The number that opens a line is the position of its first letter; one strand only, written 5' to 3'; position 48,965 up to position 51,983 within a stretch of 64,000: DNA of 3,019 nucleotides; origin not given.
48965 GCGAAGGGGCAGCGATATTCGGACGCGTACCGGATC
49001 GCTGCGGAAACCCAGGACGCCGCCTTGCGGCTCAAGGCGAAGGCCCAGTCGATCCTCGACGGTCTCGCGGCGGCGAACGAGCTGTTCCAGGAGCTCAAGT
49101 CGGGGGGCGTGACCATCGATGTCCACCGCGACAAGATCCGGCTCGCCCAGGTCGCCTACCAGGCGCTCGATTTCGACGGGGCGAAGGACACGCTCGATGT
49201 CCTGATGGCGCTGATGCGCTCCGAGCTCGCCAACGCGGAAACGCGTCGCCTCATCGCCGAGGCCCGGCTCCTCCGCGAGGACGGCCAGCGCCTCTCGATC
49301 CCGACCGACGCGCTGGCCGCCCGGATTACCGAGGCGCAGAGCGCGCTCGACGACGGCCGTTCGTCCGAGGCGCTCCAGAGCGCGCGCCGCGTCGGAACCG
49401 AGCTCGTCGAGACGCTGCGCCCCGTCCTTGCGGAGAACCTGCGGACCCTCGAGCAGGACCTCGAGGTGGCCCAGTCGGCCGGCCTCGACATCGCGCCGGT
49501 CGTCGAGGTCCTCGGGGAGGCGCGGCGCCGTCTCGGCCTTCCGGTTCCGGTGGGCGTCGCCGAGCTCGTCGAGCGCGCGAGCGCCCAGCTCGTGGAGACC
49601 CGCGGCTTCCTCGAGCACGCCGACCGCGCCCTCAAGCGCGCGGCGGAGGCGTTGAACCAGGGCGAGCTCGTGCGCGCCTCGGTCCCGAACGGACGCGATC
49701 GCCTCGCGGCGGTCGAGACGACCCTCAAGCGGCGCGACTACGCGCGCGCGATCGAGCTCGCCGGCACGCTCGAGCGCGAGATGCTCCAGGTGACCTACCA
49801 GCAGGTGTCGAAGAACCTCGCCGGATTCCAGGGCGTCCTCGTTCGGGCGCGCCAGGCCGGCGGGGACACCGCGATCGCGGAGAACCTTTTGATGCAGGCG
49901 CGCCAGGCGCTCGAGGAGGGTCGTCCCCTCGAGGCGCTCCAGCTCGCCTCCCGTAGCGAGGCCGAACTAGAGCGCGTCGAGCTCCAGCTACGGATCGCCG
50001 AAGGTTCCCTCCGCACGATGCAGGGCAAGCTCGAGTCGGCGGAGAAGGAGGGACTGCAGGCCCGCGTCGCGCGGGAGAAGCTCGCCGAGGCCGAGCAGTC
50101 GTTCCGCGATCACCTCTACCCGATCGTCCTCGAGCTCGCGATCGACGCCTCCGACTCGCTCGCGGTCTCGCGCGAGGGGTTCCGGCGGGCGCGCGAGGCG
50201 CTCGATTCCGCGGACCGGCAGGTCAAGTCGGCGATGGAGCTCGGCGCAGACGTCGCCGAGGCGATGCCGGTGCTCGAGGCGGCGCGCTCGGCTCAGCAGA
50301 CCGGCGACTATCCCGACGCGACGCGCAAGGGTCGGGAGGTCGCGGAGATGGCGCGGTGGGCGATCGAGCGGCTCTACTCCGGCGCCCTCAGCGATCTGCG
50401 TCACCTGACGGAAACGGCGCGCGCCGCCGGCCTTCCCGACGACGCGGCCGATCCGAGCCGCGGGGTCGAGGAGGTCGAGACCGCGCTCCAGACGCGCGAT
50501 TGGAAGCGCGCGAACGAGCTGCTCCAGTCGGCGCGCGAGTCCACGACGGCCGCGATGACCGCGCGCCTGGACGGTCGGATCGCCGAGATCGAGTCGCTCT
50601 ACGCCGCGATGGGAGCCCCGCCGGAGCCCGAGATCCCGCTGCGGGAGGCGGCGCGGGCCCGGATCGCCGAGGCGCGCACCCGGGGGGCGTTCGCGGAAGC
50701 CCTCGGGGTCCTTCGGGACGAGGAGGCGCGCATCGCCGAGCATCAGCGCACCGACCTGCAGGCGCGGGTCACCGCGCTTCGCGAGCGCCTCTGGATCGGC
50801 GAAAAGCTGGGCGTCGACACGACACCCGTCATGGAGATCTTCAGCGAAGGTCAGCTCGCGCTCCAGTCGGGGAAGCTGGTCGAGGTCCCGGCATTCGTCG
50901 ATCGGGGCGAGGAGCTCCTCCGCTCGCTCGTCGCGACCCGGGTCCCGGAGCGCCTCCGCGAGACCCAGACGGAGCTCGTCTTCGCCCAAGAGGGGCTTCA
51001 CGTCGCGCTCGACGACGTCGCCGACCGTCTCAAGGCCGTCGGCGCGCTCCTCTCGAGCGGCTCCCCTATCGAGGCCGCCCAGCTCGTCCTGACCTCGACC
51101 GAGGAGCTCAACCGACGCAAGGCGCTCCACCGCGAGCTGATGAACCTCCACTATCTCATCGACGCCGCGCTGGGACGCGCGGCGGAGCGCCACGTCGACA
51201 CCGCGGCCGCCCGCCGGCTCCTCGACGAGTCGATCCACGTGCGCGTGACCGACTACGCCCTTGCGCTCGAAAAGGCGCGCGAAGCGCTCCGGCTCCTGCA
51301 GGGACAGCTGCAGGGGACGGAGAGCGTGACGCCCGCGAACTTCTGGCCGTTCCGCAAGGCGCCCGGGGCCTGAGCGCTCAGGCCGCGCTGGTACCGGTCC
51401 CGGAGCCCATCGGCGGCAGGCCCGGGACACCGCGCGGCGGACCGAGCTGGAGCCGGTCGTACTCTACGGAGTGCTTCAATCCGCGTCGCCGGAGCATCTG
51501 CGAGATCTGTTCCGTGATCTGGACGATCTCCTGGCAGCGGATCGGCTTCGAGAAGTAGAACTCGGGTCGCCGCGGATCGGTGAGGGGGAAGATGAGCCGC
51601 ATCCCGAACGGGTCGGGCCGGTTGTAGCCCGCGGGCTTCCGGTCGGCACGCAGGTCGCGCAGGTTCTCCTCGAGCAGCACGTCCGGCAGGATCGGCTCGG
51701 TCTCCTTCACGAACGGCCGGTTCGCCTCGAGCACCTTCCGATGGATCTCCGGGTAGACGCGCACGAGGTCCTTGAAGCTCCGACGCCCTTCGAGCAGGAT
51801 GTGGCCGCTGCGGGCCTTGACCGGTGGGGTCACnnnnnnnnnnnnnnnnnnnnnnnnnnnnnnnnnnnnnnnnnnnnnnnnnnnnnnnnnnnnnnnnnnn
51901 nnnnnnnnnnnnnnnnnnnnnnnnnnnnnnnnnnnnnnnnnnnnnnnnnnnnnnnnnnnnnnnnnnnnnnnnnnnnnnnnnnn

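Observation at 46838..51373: Giant (about 1400-1500 aa) all-alpha internally repetitive protein next to aIF5A whose conserved frame has no canonical start codon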

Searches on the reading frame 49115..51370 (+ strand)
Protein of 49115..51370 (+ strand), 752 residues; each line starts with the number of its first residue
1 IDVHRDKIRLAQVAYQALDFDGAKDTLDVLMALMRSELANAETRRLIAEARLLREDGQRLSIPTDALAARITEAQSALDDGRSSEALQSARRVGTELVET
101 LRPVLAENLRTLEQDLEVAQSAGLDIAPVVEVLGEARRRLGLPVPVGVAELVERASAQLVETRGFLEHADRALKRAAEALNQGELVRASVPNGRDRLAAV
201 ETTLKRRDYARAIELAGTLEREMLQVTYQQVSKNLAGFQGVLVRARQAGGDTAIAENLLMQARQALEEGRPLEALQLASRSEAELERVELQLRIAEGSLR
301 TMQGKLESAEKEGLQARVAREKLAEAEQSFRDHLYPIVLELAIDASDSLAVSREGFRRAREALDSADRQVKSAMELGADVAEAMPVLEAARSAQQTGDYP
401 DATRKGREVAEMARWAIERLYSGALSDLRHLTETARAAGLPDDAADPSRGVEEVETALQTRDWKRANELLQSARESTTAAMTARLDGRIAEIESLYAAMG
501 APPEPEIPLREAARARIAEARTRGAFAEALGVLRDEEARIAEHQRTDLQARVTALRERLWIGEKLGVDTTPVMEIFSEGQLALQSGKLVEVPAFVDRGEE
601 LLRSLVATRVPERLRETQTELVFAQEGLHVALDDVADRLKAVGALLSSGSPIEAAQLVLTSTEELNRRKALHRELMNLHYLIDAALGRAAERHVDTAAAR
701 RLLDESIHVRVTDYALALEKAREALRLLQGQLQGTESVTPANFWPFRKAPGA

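Call 65: predict_structure(alignment_id=A3)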
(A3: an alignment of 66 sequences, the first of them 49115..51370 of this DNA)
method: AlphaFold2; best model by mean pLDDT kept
length: 752 residues; sequences in the alignment: 66
mean_pLDDT: 89.0   pTM: 0.45
mean pLDDT of the five models: 89.0, 87.9, 86.5, 86.0, 85.1
residues with pLDDT >= 90: 387; 70-90: 338; 50-70: 14; < 50: 13
segments of 3 or more residues with pLDDT < 50: 737-744, 746-748
pLDDT, mean of each block of 10 residues (from residue 1): 81 88 89 89 94 93 91 94 91 94 94 90 85 93 92 91 89 95 90 93 91 95 94 94 88 93 95 94 92 94 95 94 96 93 97 96 95 91 95 95 97 91 87 80 68 87 87 88 89 84 82 91 87 89 87 89 88 91 86 90 89 88 85 84 88 90 89 90 88 88 90 87 90 57 48 46
secondary structure, 60 per line:
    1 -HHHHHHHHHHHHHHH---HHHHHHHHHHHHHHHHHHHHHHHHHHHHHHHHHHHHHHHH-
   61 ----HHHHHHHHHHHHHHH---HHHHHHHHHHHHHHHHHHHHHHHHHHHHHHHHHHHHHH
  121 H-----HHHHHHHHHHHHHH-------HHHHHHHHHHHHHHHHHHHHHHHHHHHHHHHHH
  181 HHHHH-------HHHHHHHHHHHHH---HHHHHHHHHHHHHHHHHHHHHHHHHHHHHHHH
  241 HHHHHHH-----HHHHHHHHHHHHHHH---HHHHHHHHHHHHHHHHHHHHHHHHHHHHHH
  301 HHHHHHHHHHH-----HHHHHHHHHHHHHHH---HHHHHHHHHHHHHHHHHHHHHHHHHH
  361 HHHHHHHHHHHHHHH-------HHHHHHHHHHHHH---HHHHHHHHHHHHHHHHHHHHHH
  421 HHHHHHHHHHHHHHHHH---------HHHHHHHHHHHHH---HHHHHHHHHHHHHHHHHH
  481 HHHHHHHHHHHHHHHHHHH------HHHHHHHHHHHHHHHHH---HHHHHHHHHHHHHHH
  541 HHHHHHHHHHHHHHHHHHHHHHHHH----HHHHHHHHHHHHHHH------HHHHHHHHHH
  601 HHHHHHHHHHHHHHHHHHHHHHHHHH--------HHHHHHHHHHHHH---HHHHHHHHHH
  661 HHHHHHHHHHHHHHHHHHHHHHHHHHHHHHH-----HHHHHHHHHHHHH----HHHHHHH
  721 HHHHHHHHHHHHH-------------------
elements in order (helices of 4 or more, strands of 3 or more residues): H2-16 H20-59 H65-79 H83-121 H127-140 H148-185 H193-205 H209-247 H253-267 H271-311 H317-331 H335-375 H383-395 H399-437 H447-459 H463-499 H506-522 H526-565 H570-584 H591-626 H635-647 H651-691 H697-709 H714-733

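Call 67: fold_search(model_id=the predicted structure, library=pdb)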
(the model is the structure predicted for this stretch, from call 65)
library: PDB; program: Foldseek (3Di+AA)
matches with E <= 10: 75; with E <= 0.001: 0
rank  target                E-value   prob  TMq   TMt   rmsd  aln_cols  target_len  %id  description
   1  7unh_A                3.2e-01  0.51  0.09  0.23  22.4       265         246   20  De novo designed chlorophyll dimer protein in apo state, SP2 (released 2023-04-19)
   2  7uni_C                5.0e-01  0.41  0.08  0.23  24.3       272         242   15  De novo designed chlorophyll dimer protein with Zn pheophorbide a methyl ester, SP2-ZnPPaM (released 2023-04-19)
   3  7uni_D                5.4e-01  0.51  0.09  0.25  23.7       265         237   15  De novo designed chlorophyll dimer protein with Zn pheophorbide a methyl ester, SP2-ZnPPaM (released 2023-04-19)
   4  9krl                  7.7e-01  0.03  0.07  0.06  70.8       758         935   11  Cryo-EM structure of human ABCC4 (cAMP-bound) (released 2025-09-24)
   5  7a0g_AAA              8.1e-01  0.08  0.07  0.14  51.1       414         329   12  Structure of the SmhB pore of the tripartite alpha-pore forming toxin, Smh, from Serratia marcescens. (released 2021-03-31)
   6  7unh_B                8.8e-01  0.28  0.09  0.23  22.8       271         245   18  De novo designed chlorophyll dimer protein in apo state, SP2 (released 2023-04-19)
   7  6raf_B                9.2e-01  0.08  0.07  0.09  40.5       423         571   15  Heterodimeric ABC exporter TmrAB in inward-facing narrow conformation under turnover conditions (released 2019-07-31)
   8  7a0g_EEE              9.2e-01  0.06  0.06  0.12  51.1       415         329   11  Structure of the SmhB pore of the tripartite alpha-pore forming toxin, Smh, from Serratia marcescens. (released 2021-03-31)
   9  7uni_A                1.0e+00  0.38  0.09  0.25  22.0       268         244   18  De novo designed chlorophyll dimer protein with Zn pheophorbide a methyl ester, SP2-ZnPPaM (released 2023-04-19)
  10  9e23_f                1.0e+00  0.11  0.14  0.10  34.4       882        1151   11  Cryo-EM structure of Pre-Chi dynein tail (released 2025-07-09)
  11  7a0g_HHH              1.1e+00  0.06  0.07  0.14  51.3       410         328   12  Structure of the SmhB pore of the tripartite alpha-pore forming toxin, Smh, from Serratia marcescens. (released 2021-03-31)
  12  9krk                  1.2e+00  0.03  0.08  0.07  83.5       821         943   12  Cryo-EM structure of human ABCC4 (Apo state) (released 2025-09-24)
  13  9qe0_B                1.3e+00  0.02  0.07  0.04  107.6       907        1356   11  Neobacillus vireti Wadjet-II JetABC dimer (released 2025-06-25)
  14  6bfi_B                1.4e+00  0.06  0.11  0.10  68.9       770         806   12  Vinculin homolog in a sponge (phylum Porifera) reveals vertebrate-like cell adhesions involved in early multicellular  (released 2018-06-13)
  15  1tr2_A                1.5e+00  0.03  0.09  0.07  68.2       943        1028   13  Crystal structure of human full-length vinculin (residues 1-1066) (released 2005-11-15)
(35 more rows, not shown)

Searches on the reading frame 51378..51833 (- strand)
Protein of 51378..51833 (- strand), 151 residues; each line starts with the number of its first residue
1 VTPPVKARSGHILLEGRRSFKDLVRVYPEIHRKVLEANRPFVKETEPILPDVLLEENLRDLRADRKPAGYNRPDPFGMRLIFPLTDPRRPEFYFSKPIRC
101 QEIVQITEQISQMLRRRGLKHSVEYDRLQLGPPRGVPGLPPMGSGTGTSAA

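Call 56: search_protein_families(library=pfam, proteins=[window:51378-51833:-], max_evalue=0.001)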
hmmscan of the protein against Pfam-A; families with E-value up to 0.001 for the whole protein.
window:51378-51833:- (151 aa): 0 families

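Call 77: search_protein_families(library=ncbifam, proteins=[window:51378-51833:-], max_evalue=0.01)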
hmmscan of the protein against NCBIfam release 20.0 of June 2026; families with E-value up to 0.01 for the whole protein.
window:51378-51833:- (151 aa): 0 families
